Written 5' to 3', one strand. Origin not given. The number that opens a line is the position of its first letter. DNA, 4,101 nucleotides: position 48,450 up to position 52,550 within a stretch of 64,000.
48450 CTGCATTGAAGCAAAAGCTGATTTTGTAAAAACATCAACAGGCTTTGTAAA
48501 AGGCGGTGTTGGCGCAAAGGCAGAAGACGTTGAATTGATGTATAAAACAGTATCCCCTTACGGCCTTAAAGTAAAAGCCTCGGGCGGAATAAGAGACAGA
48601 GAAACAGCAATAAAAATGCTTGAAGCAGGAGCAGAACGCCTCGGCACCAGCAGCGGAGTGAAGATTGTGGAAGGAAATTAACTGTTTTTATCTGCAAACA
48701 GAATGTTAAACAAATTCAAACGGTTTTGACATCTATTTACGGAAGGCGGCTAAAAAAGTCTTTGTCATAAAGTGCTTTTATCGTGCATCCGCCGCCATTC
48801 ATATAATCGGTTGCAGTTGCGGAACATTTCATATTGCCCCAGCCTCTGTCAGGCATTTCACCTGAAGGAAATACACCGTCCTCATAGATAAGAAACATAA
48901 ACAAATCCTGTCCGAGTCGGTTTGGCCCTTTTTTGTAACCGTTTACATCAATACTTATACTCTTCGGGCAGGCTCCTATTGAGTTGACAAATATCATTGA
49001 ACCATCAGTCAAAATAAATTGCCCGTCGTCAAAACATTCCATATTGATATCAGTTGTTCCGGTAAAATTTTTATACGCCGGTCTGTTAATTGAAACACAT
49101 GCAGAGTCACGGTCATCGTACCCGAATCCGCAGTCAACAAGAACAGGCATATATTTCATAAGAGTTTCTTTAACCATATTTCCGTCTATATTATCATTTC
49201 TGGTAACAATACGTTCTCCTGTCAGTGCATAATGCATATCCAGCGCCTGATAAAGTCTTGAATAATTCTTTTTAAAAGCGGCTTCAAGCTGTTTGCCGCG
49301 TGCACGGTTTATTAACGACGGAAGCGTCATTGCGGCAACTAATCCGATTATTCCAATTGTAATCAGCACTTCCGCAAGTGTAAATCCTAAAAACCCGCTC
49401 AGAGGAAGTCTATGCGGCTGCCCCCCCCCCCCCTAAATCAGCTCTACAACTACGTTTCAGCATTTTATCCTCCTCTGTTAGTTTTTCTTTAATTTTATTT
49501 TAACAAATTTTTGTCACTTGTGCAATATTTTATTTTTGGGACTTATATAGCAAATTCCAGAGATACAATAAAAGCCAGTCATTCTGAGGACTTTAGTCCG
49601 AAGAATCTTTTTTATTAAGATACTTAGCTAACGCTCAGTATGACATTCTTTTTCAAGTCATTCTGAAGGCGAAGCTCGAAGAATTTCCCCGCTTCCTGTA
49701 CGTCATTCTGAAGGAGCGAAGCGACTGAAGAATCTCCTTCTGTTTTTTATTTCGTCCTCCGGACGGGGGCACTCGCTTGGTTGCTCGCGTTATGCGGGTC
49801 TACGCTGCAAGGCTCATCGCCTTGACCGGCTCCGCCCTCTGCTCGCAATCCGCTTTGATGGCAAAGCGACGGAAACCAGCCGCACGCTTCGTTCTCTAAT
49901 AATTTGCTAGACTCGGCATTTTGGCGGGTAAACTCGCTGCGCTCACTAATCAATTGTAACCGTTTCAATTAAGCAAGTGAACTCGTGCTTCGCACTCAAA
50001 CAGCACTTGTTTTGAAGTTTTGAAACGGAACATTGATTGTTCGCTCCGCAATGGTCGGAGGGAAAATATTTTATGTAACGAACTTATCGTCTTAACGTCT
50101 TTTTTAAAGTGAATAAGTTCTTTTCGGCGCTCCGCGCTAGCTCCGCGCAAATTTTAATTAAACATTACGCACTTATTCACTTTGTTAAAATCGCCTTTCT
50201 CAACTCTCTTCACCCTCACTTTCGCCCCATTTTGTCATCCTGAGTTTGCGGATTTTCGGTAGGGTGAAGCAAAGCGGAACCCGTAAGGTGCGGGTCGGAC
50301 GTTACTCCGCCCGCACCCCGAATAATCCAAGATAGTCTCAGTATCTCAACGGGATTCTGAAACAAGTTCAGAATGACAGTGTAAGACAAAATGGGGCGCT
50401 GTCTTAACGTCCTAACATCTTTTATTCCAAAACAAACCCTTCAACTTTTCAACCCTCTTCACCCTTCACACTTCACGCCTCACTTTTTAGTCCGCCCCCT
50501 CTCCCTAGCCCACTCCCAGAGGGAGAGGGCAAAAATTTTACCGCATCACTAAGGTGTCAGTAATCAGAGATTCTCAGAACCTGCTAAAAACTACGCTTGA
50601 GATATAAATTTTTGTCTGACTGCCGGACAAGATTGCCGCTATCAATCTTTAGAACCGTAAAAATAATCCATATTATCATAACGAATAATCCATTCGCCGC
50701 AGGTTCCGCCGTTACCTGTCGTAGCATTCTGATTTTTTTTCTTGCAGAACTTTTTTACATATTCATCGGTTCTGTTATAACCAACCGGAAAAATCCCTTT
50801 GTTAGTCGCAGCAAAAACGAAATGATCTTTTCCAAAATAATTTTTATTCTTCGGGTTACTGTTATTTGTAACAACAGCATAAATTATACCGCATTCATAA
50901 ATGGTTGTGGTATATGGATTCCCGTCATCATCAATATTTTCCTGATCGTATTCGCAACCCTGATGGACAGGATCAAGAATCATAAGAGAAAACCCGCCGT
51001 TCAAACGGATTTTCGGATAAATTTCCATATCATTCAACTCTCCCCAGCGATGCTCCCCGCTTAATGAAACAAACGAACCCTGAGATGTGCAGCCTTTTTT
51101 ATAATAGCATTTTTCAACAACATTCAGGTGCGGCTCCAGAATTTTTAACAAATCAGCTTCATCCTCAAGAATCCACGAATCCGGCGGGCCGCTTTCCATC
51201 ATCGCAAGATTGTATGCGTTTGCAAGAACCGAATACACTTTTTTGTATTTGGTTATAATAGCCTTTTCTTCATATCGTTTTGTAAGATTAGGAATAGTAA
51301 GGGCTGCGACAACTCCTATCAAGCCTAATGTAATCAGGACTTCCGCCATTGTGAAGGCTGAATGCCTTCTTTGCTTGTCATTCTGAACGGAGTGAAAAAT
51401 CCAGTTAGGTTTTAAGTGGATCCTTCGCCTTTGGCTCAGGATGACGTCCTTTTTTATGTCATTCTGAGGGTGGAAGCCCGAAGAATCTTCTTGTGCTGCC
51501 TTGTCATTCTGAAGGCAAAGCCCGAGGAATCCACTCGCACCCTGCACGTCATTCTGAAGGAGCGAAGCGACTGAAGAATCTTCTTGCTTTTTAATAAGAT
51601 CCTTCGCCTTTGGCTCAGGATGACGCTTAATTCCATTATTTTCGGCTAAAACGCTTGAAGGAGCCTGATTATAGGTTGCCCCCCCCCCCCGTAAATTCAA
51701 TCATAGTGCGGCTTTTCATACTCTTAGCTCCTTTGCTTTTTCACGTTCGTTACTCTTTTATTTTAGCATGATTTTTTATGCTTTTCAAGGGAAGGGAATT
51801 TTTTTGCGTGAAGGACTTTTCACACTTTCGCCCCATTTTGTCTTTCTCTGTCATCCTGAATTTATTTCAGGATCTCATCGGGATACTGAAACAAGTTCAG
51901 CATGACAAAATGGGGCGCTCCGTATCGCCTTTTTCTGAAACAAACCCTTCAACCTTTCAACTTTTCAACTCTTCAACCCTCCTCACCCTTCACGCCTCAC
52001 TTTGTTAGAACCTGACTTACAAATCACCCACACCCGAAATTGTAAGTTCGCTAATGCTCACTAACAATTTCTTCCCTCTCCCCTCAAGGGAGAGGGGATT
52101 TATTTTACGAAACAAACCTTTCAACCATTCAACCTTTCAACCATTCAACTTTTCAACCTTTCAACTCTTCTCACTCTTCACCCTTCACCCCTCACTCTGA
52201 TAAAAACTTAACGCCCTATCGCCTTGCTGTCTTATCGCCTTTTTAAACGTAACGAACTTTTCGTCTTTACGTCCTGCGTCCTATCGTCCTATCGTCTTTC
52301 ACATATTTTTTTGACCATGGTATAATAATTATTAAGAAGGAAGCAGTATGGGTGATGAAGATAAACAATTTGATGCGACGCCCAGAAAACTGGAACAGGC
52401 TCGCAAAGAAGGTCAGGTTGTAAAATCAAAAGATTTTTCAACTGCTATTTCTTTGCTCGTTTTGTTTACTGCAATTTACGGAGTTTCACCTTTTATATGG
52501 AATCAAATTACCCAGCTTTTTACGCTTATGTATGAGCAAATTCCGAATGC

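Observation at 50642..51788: Pilin-like gene 3: G12 tract separates an RBS-equipped start from an about 115-codon stop-free leader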

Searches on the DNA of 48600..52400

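Call 33: search_rna_families(source=window, start=48600, end=52400, threshold=evalue, max_evalue=1)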
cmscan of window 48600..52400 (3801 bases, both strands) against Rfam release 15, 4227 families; matches with E-value up to 1: 2.
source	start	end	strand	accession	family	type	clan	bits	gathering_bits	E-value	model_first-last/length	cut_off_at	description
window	51838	51918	+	RF00705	mir-202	Gene; miRNA;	-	25.6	51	0.012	1-76/76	no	mir-202 microRNA precursor family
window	50480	50540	-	RF00736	mir-320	Gene; miRNA;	-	19.4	55.5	0.66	1-76/76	no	mir-320 microRNA precursor family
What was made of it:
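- Tried and rejected: It returned only two sub-threshold miRNA-model matches, so the leader matches no known RNA family (call 33).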

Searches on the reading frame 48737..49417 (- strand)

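Call 9: search_protein_families(library=pfam, proteins=[window:48737-49417:-], max_evalue=0.1)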
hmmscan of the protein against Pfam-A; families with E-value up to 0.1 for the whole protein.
window:48737-49417:- (226 aa): 1 family
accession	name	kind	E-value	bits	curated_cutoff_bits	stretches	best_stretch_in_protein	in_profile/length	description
PF07963.17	N_methyl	-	0.0034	17.4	21.2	1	11-31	6-26/27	Prokaryotic N-terminal methylation motif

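Call 10: search_protein_families(library=ncbifam, proteins=[window:48737-49417:-], max_evalue=0.1)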
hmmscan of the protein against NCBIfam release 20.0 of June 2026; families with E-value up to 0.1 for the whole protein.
window:48737-49417:- (226 aa): 10 families
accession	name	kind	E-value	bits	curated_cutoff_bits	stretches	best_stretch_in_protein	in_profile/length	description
TIGR01710.1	typeII_sec_gspG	equivalog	2.4e-06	27.6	88.85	1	11-65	2-54/134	type II secretion system major pseudopilin GspG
NF041775.1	typeIV_PilA_Myxo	equivalog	3.7e-06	27.1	400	1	11-62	12-62/214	type IV pilin protein PilA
NF041013.1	T4P_ComGE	equivalog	0.0013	18.8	49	1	11-60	5-54/83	competence type IV pilus minor pilin ComGE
TIGR01708.2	typeII_sec_gspH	equivalog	0.0031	17.5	80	1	11-47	3-39/169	type II secretion system minor pseudopilin GspH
TIGR02532.1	IV_pilin_GFxxxE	domain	0.0047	16.7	16.3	1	11-32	3-24/24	prepilin-type N-terminal cleavage/methylation domain-containing protein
NF007862.0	PRK10574.1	equivalog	0.0098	16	138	1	11-37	6-32/145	prepilin peptidase-dependent pilin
NF041308.1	AvrBs3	equivalog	0.032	12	1000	1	54-100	454-500/1181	type III secretion system effector avirulence protein AvrBs3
TIGR00983.1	3a0801s02tim23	subfamily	0.048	13.2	181.7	0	175-210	10-47/149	mitochondrial import inner membrane translocase subunit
NF040999.1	pilin_ComGC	equivalog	0.068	13.4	75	1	11-81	3-71/84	competence type IV pilus major pilin ComGC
TIGR02598.1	TIGR02598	subfamily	0.076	13.2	51.4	0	11-63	1-52/151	Verru_Chthon cassette protein B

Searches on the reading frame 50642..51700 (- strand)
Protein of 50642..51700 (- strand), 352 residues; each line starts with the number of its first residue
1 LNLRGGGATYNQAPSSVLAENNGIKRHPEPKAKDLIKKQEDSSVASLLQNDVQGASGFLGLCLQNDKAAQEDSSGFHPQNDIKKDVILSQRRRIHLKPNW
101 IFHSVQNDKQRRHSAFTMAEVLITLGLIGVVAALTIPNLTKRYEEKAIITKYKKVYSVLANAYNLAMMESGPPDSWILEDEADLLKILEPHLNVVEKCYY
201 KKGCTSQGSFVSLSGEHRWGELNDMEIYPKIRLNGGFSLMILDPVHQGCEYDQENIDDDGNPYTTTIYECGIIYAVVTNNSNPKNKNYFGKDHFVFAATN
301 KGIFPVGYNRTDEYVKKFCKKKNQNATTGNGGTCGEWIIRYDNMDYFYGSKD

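Call 9: search_protein_families(library=pfam, proteins=[window:50642-51700:-], max_evalue=0.1)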
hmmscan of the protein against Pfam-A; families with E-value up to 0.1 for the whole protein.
window:50642-51700:- (352 aa): 1 family
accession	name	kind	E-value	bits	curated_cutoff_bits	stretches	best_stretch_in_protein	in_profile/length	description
PF07963.17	N_methyl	-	0.0014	18.6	21.2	1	111-134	2-25/27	Prokaryotic N-terminal methylation motif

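Call 10: search_protein_families(library=ncbifam, proteins=[window:50642-51700:-], max_evalue=0.1)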
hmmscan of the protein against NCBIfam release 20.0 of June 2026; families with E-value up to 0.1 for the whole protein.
window:50642-51700:- (352 aa): 6 families
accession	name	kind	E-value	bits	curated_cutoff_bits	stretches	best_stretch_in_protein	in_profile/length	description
NF041013.1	T4P_ComGE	equivalog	8.3e-07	29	49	1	114-170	4-60/83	competence type IV pilus minor pilin ComGE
NF040999.1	pilin_ComGC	equivalog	0.00019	21.6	75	1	114-145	2-33/84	competence type IV pilus major pilin ComGC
TIGR01710.1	typeII_sec_gspG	equivalog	0.0021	18.1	88.85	1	115-168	2-54/134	type II secretion system major pseudopilin GspG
NF007862.0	PRK10574.1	equivalog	0.0033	17.5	138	1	112-170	3-60/145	prepilin peptidase-dependent pilin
NF041775.1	typeIV_PilA_Myxo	equivalog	0.0044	17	400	1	112-141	9-38/214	type IV pilin protein PilA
TIGR02532.1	IV_pilin_GFxxxE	domain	0.013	15.4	16.3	1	114-135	2-23/24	prepilin-type N-terminal cleavage/methylation domain-containing protein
